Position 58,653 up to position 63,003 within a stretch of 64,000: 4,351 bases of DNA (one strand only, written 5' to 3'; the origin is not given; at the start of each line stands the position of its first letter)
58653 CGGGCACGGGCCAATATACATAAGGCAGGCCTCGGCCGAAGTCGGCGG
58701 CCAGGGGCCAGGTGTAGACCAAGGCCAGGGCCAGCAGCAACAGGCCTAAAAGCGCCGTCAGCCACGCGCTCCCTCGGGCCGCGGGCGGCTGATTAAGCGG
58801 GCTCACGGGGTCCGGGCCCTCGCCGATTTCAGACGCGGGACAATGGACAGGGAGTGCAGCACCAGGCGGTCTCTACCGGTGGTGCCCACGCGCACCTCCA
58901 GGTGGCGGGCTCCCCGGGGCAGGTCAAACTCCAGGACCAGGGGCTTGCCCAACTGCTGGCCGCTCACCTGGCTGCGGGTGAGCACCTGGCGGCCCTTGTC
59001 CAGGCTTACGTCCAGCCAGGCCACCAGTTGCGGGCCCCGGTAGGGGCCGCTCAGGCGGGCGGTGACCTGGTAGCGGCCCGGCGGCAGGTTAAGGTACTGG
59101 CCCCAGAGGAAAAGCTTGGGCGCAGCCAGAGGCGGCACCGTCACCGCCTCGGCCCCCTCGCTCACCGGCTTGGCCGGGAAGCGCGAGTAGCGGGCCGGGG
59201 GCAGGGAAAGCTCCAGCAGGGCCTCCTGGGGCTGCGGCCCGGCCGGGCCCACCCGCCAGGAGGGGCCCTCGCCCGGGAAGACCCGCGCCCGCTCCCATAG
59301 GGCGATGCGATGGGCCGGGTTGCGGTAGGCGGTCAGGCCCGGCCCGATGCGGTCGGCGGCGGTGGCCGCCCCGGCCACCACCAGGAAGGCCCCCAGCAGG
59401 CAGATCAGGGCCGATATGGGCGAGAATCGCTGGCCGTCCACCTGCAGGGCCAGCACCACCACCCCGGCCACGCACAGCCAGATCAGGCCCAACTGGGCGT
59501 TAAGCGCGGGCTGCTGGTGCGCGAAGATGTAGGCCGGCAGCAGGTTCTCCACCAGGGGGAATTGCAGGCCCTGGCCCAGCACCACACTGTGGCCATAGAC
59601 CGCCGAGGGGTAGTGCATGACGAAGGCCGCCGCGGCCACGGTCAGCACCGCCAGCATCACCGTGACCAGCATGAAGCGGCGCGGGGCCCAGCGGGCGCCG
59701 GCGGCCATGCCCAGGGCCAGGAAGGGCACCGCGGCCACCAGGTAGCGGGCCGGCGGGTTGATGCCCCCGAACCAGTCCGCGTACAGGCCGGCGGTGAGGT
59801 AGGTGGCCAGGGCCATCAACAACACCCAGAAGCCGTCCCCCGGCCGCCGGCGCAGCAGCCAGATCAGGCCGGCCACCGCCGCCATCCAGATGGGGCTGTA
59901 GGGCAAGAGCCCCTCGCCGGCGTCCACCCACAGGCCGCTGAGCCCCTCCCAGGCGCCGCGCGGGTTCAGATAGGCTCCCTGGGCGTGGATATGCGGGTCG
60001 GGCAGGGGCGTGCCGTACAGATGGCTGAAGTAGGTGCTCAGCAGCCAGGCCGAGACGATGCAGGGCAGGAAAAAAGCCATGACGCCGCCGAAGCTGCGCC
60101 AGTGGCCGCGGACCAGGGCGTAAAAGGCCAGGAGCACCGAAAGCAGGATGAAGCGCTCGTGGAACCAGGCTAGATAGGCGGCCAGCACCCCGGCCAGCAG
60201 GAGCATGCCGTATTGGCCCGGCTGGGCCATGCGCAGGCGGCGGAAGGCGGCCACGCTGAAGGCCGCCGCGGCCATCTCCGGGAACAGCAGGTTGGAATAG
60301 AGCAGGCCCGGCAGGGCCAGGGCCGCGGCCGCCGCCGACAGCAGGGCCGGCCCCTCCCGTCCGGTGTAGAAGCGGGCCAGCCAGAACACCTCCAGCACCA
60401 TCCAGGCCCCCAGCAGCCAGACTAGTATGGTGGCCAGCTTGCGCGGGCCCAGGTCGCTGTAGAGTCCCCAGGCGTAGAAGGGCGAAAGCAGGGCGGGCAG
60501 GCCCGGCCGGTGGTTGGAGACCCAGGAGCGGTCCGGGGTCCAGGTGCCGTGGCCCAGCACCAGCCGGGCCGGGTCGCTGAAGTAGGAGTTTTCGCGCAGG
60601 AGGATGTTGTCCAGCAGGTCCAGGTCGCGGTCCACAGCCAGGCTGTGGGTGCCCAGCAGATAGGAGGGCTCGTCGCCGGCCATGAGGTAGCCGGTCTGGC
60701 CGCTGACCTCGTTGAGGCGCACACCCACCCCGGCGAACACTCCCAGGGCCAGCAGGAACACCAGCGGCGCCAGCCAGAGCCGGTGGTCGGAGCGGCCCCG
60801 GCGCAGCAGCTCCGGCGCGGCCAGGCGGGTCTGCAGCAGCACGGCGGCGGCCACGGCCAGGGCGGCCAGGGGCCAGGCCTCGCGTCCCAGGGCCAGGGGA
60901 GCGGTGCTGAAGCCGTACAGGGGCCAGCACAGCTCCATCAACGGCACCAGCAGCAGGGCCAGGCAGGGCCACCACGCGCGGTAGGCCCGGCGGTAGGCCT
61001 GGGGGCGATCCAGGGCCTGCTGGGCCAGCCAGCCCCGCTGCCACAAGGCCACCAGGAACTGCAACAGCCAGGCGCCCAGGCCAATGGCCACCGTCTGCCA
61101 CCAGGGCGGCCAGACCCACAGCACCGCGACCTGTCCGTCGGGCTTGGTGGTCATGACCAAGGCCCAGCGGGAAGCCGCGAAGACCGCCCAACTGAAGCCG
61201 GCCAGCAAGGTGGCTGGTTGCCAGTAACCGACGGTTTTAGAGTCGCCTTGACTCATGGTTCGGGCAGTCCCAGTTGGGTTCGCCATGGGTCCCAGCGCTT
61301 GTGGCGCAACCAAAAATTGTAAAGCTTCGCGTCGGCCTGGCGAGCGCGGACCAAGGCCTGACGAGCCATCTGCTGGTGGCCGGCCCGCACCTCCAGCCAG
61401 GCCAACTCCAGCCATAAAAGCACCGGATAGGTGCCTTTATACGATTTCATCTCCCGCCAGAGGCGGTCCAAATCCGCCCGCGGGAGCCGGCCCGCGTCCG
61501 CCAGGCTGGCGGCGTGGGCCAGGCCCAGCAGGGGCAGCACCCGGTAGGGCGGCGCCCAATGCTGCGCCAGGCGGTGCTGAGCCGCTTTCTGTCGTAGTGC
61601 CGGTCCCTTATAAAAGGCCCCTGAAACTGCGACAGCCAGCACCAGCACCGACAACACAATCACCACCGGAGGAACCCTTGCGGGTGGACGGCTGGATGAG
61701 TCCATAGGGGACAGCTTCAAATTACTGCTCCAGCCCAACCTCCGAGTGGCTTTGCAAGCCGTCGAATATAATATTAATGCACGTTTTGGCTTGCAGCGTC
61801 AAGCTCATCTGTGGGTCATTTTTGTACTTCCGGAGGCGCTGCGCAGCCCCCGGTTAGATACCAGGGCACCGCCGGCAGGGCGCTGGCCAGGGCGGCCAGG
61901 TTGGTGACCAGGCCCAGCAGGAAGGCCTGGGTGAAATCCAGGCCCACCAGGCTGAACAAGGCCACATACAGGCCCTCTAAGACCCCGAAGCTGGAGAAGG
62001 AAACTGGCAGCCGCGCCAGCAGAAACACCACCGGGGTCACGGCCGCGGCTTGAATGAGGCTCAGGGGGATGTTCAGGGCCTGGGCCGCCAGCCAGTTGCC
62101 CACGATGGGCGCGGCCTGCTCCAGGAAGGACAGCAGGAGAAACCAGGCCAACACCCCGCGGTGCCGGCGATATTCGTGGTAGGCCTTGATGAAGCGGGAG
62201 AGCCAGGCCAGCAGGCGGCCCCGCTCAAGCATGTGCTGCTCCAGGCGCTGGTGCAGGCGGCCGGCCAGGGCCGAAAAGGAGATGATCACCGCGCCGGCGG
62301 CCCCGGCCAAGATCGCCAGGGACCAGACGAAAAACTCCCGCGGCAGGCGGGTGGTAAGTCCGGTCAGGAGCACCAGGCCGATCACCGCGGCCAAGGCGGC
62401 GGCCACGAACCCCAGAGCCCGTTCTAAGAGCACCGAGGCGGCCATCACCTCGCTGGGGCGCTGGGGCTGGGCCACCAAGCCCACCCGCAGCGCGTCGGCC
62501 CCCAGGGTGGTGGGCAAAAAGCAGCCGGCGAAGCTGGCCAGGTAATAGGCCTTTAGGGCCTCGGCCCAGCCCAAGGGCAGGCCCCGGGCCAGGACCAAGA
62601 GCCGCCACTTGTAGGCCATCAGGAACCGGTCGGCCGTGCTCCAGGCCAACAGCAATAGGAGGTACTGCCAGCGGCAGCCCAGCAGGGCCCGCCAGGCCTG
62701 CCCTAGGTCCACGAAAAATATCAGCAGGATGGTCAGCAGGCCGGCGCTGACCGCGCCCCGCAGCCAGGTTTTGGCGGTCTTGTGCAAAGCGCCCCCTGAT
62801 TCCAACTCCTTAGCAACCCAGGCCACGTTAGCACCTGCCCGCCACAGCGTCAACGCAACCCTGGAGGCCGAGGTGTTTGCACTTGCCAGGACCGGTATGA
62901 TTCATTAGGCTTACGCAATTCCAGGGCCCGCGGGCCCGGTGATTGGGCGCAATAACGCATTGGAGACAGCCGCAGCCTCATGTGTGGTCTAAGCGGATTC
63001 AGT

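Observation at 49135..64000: Cluster of four giant GT-C-like membrane proteins with a flippase-like protein and an AsnB-type amidotransferase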

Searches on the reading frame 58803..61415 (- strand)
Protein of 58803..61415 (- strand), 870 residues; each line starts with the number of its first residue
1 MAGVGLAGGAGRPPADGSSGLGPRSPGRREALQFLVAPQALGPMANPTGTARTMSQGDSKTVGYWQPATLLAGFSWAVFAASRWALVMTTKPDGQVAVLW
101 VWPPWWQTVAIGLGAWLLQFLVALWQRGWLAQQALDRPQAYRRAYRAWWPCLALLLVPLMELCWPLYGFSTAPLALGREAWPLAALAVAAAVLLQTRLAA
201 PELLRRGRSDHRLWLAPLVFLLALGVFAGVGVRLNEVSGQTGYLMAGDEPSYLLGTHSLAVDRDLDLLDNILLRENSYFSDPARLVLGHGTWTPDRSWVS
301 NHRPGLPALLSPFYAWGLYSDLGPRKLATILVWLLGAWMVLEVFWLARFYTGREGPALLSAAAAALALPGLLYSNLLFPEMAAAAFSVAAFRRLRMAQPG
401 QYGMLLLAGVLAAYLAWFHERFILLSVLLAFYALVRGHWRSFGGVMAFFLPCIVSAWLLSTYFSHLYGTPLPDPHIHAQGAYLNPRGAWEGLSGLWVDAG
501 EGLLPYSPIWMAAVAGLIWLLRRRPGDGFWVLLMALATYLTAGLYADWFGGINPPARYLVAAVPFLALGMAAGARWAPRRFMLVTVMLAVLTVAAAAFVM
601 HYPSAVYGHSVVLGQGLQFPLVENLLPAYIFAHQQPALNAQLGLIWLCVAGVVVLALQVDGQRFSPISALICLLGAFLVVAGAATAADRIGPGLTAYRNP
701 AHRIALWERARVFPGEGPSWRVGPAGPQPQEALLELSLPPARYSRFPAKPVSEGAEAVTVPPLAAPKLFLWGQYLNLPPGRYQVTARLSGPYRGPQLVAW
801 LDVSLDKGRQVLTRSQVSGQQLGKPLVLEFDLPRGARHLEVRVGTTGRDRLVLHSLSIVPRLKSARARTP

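Call 4: search_protein_families(library=pfam, proteins=[window:58803-61415:-], max_evalue=0.1)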
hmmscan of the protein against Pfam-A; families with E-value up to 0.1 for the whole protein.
window:58803-61415:- (870 aa): 0 families

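Call 5: search_protein_families(library=ncbifam, proteins=[window:58803-61415:-], max_evalue=0.1)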
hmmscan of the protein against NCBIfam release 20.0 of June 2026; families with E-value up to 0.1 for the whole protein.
window:58803-61415:- (870 aa): 1 family
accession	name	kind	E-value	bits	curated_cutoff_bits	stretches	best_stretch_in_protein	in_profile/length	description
NF047440.1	LA3751_2_3_fam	subfamily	1.5e-05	24.1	200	1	307-588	86-369/460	LA_3751/LA_3752 family putative glycosyltransferase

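Call 13: search_solved_structures(query=window:58803-61415:-, max_evalue=10)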
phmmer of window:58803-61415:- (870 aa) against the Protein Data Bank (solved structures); distinct sequences matched with E-value up to 10: 0.

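Call 17: find_homologous_proteins(query=window:58803-61415:-, max_evalue=0.001)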
Query window:58803-61415:- (870 aa): 53 proteins with E <= 0.001 among 8000 candidates.
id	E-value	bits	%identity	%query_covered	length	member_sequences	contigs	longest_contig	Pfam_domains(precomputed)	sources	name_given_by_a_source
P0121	0.0e+0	1793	100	92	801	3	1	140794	-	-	-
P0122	0.0e+0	1623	88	94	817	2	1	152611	-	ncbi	ncbi:MAG: hypothetical protein AB1814_18915 [Thermodesulfobacteriota bacterium]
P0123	0.0e+0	1268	71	94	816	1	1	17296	-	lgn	-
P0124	0.0e+0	1198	67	93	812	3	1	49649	-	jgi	jgi:hypothetical protein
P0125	0.0e+0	1118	63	93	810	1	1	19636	-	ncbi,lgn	-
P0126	0.0e+0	1089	62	93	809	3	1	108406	-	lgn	-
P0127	0.0e+0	1047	60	91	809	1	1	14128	-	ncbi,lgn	-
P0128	0.0e+0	1046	60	93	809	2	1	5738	-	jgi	jgi:hypothetical protein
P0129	0.0e+0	1036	59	93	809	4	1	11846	-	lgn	-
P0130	0.0e+0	1029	59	93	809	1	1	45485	-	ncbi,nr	ncbi:MAG: hypothetical protein KQI62_04830 [Deltaproteobacteria bacterium]|nr:hypothetical protein [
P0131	0.0e+0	1019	59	93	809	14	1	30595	-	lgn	-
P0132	1.3e-297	1008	57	93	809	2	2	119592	-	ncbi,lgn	-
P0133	2.3e-291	987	57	92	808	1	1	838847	-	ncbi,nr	ncbi:MAG: hypothetical protein KQH53_04745 [Desulfarculaceae bacterium]|nr:hypothetical protein [Des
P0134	3.2e-288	977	56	93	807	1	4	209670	-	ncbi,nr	ncbi:MAG: hypothetical protein K9K66_16300 [Desulfarculaceae bacterium]|nr:hypothetical protein [Des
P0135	9.5e-256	870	55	89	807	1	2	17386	-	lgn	-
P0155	4.9e-12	63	32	44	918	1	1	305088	-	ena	-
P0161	1.4e-7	48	30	37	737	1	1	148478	-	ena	-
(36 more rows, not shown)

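Call 40: find_encoding_contigs(protein=P0121, flank=10000, max_places=3)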
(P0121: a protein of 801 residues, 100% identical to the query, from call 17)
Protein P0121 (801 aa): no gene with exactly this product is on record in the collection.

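Call 47: predict_structure(alignment_id=A2)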
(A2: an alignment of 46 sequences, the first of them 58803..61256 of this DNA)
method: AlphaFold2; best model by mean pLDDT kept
length: 817 residues; sequences in the alignment: 46
mean_pLDDT: 90.0   pTM: 0.89
mean pLDDT of the five models: 90.0, 89.6, 89.4, 86.9, 84.6
residues with pLDDT >= 90: 579; 70-90: 185; 50-70: 33; < 50: 20
segments of 3 or more residues with pLDDT < 50: 1-10, 812-817
pLDDT, mean of each block of 10 residues (from residue 1): 45 83 96 85 87 94 96 94 91 96 92 80 94 95 84 67 98 95 80 82 95 91 86 77 86 96 94 94 98 97 97 90 93 98 95 98 94 98 95 97 93 81 58 90 94 96 98 98 95 85 91 98 93 94 91 83 92 89 93 96 89 94 95 93 87 88 80 66 92 93 92 95 94 96 97 94 96 95 94 96 90 41
secondary structure, 60 per line:
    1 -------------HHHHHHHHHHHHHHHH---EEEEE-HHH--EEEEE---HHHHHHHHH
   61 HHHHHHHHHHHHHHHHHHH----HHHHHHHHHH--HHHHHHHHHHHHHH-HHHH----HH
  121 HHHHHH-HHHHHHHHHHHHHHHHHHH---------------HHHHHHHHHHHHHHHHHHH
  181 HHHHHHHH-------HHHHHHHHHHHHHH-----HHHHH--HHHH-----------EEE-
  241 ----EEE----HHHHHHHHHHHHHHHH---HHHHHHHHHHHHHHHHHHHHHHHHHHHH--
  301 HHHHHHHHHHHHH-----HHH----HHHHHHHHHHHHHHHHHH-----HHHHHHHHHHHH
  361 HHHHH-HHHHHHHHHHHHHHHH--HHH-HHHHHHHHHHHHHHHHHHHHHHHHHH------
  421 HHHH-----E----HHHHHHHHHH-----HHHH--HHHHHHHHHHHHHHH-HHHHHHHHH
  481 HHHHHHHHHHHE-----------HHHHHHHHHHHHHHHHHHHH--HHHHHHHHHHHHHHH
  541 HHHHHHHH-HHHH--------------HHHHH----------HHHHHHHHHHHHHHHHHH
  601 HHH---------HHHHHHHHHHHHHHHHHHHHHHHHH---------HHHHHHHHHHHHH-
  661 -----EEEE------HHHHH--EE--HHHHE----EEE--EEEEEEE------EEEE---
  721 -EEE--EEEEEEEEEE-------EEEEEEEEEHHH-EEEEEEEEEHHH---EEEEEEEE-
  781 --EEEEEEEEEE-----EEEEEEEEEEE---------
elements in order (helices of 4 or more, strands of 3 or more residues): H14-29 E33-37 E44-48 H52-79 H84-93 H96-109 H111-114 H119-126 H128-146 H162-188 H196-209 H215-219 H222-225 E237-239 E245-247 H252-267 H271-298 H301-313 H326-343 H349-365 H367-382 H389-414 H421-424 H435-444 H450-453 H456-470 H472-491 H504-523 H526-548 H550-553 H568-572 H583-603 H613-637 H647-659 E666-669 H676-680 H687-690 E696-698 E701-707 E714-717 E722-724 E727-736 E744-752 E757-765 E772-779 E783-792 E798-808

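Call 50: fold_search(model_id=the predicted structure, library=pdb)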
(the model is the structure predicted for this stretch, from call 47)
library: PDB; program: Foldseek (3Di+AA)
matches with E <= 10: 1405; with E <= 0.001: 6
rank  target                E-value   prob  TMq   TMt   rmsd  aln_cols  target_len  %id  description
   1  5f15                  1.9e-05  1.00  0.33  0.47  10.7       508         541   16  Crystal Structure of ArnT from Cupriavidus metallidurans bound to Undecaprenyl phosphate (released 2016-02-17)
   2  9i5k_A                1.3e-04  1.00  0.32  0.48   8.4       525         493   13  Structure of the Chaetomium thermophilum Pmt4 homodimer (C2 symmetry) (released 2025-12-24)
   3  5ezm                  2.5e-04  1.00  0.33  0.48  10.8       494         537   16  Crystal Structure of ArnT from Cupriavidus metallidurans in the apo state (released 2016-02-17)
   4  5fui                  3.6e-04  1.00  0.12  0.64   4.2       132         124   16  Crystal structure of the C-terminal CBM6 of LamC a marine laminarianse from Zobellia galactanivorans (released 2016-03-02)
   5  7e9s_A                4.4e-04  1.00  0.30  0.29  12.1       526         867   12  Archaeal oligosaccharyltransferase AglB from Archaeoglobus fulgidus in complex with an inhibitory peptide and a dolich (released 2021-09-08)
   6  7zli_A                6.8e-04  1.00  0.28  0.33  11.5       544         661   12  Cryo-EM structure of C-mannosyltransferase CeDPY19, in complex with Dol25-P-Man and bound to CMT2-Fab and anti-Fab nan (released 2023-01-11)
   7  5by3                  1.0e-03  1.00  0.13  0.14  18.5       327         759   14  A novel family GH115 4-O-Methyl-alpha-glucuronidase, BtGH115A, with specificity for decorated arabinogalactans (released 2015-07-22)
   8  4bj0_A                1.4e-03  1.00  0.12  0.52   3.2       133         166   16  Xyloglucan binding module (CBM4-2 X2-L110F) in complex with branched xyloses (released 2014-04-23)
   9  2y6k_A                1.4e-03  1.00  0.11  0.49   3.8       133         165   16  Xylotetraose bound to X-2 engineered mutated CBM4-2 Carbohydrate Binding Module from a Thermostable Rhodothermus marin (released 2012-03-07)
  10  5gmy_A                1.4e-03  1.00  0.30  0.29  13.0       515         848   13  Crystal structure of the Archaeoglobus fulgidus oligosaccharyltransferase (O29867_ARCFU) tethered with an acceptor pep (released 2017-02-01)
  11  3wak                  1.7e-03  1.00  0.29  0.28  12.6       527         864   12  Crystal structure of the Archaeoglobus fulgidus oligosaccharyltransferase (O29867_ARCFU) in the apo form (released 2013-10-30)
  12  3waj                  1.8e-03  1.00  0.30  0.30  12.6       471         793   14  Crystal structure of the Archaeoglobus fulgidus oligosaccharyltransferase (O29867_ARCFU) complex with Zn and sulfate (released 2013-10-30)
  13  3jxs_A                2.0e-03  1.00  0.11  0.50   3.2       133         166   16  Crystal structure of XG34, an evolved xyloglucan binding CBM (released 2009-10-27)
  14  6gxc_A                2.0e-03  1.00  0.24  0.27  11.8       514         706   12  Bacterial oligosaccharyltransferase PglB in complex with an inhibitory peptide and a reactive lipid-linked oligosaccha (released 2018-11-14)
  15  1uy0_A                2.2e-03  1.00  0.13  0.64   4.1       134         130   15  Carbohydrate binding module (CBM6cm-2) from Cellvibrio mixtus lichenase 5A in complex with glc-1,3-glc-1,4-glc-1,3-glc (released 2004-03-11)
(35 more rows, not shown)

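Call 72: search_solved_structures(query=A2, max_evalue=10)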
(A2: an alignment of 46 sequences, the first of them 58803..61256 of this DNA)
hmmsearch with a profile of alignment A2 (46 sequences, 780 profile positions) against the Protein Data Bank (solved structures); distinct sequences matched with E-value up to 10: 0.

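Call 87: find_encoding_contigs(protein=P0155, flank=8000, max_places=1)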
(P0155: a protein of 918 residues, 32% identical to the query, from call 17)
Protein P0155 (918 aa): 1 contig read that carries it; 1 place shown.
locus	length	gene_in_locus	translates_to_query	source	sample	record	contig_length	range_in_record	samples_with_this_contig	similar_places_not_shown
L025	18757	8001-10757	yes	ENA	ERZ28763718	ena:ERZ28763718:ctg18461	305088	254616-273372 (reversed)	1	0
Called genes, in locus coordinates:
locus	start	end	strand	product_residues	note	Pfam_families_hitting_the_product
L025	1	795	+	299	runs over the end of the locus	PF00561:Abhydrolase_1, PF12146:Hydrolase_4 (weak), PF12697:Abhydrolase_6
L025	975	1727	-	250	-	PF00149:Metallophos, PF12850:Metallophos_2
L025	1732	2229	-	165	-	PF13238:AAA_18 (weak), PF01202:SKI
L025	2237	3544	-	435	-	PF00275:EPSP_synthase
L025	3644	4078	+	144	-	PF13581:HATPase_c_2, PF02518:HATPase_c (weak)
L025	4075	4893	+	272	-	PF00459:Inositol_P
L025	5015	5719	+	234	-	PF13505:OMP_b-brl (weak)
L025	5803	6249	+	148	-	-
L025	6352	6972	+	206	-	PF09335:VTT_dom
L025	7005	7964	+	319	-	PF00535:Glycos_transf_2, PF10111:Glyco_tranf_2_2 (weak), PF13641:Glyco_tranf_2_3 (weak)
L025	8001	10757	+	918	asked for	-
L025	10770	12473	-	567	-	PF16822:ALGX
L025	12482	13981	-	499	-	PF03062:MBOAT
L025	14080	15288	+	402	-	PF02494:HYR (faint), PF00657:Lipase_GDSL, PF13472:Lipase_GDSL_2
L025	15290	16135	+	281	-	-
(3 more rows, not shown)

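Call 88: find_encoding_contigs(protein=P0161, flank=8000, max_places=1)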
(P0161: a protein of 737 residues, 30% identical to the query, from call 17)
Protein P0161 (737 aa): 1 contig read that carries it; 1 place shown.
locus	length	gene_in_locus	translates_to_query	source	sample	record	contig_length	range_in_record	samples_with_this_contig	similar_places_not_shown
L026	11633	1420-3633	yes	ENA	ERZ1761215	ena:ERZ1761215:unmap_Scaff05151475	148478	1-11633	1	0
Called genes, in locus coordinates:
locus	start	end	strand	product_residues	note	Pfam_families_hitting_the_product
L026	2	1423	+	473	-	?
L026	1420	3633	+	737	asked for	-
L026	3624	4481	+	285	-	PF00535:Glycos_transf_2, PF13641:Glyco_tranf_2_3, PF13632:Glyco_trans_2_3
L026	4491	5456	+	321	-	PF00535:Glycos_transf_2, PF13641:Glyco_tranf_2_3 (weak)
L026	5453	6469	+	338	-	PF00535:Glycos_transf_2, PF13641:Glyco_tranf_2_3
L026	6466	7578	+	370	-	PF09314:DUF1972 (weak), PF13439:Glyco_transf_4, PF13579:Glyco_trans_4_4, PF00534:Glycos_transf_1, PF13692:Glyco_trans_1_4, PF13524:Glyco_trans_1_2 (weak)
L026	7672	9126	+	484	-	PF13727:CoA_binding_3, PF02397:Bac_transf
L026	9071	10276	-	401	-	PF13439:Glyco_transf_4, PF13579:Glyco_trans_4_4, PF20706:GT4-conflict, PF00534:Glycos_transf_1, PF13692:Glyco_trans_1_4, PF13524:Glyco_trans_1_2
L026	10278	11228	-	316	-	PF00535:Glycos_transf_2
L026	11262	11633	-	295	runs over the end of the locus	PF01040:UbiA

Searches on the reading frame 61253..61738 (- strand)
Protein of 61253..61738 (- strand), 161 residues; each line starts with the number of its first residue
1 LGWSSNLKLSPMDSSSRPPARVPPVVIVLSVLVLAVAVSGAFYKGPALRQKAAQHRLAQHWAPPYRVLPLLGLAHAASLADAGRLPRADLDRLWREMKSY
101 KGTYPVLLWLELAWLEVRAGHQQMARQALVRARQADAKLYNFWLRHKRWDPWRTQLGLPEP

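Call 4: search_protein_families(library=pfam, proteins=[window:61253-61738:-], max_evalue=0.1)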
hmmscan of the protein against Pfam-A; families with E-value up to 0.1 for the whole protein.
window:61253-61738:- (161 aa): 0 families

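Call 5: search_protein_families(library=ncbifam, proteins=[window:61253-61738:-], max_evalue=0.1)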
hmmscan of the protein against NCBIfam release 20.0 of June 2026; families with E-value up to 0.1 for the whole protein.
window:61253-61738:- (161 aa): 0 families

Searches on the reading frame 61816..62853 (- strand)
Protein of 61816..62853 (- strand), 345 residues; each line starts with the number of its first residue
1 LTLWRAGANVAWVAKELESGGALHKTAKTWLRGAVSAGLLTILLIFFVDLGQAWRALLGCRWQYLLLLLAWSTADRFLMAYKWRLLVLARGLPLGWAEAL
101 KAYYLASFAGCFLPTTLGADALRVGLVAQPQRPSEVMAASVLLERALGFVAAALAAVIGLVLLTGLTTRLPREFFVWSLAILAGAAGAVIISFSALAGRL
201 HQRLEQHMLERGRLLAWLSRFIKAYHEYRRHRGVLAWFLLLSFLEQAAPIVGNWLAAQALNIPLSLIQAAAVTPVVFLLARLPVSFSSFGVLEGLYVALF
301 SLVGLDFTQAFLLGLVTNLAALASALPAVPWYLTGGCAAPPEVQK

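Call 4: search_protein_families(library=pfam, proteins=[window:61816-62853:-], max_evalue=0.1)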
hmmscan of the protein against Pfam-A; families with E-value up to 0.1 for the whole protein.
window:61816-62853:- (345 aa): 2 families
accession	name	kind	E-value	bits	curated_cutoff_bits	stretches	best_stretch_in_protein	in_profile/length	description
PF03706.18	LPG_synthase_TM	-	2.2e-28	100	33.4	1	38-322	5-295/302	Lysylphosphatidylglycerol synthase TM region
PF01061.29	ABC2_membrane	-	0.042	13.8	26.9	0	131-195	90-154/211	ABC-2 type transporter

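Call 5: search_protein_families(library=ncbifam, proteins=[window:61816-62853:-], max_evalue=0.1)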
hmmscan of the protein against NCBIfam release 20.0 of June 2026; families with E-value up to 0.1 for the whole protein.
window:61816-62853:- (345 aa): 2 families
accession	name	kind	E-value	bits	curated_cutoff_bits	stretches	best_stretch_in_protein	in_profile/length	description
TIGR00374.1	TIGR00374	subfamily_domain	9.4e-17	61.4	43.2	1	39-319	6-296/323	flippase-like domain-containing protein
TIGR03476.1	HpnL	subfamily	1e-05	25.1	195.65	1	34-329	8-311/318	putative membrane protein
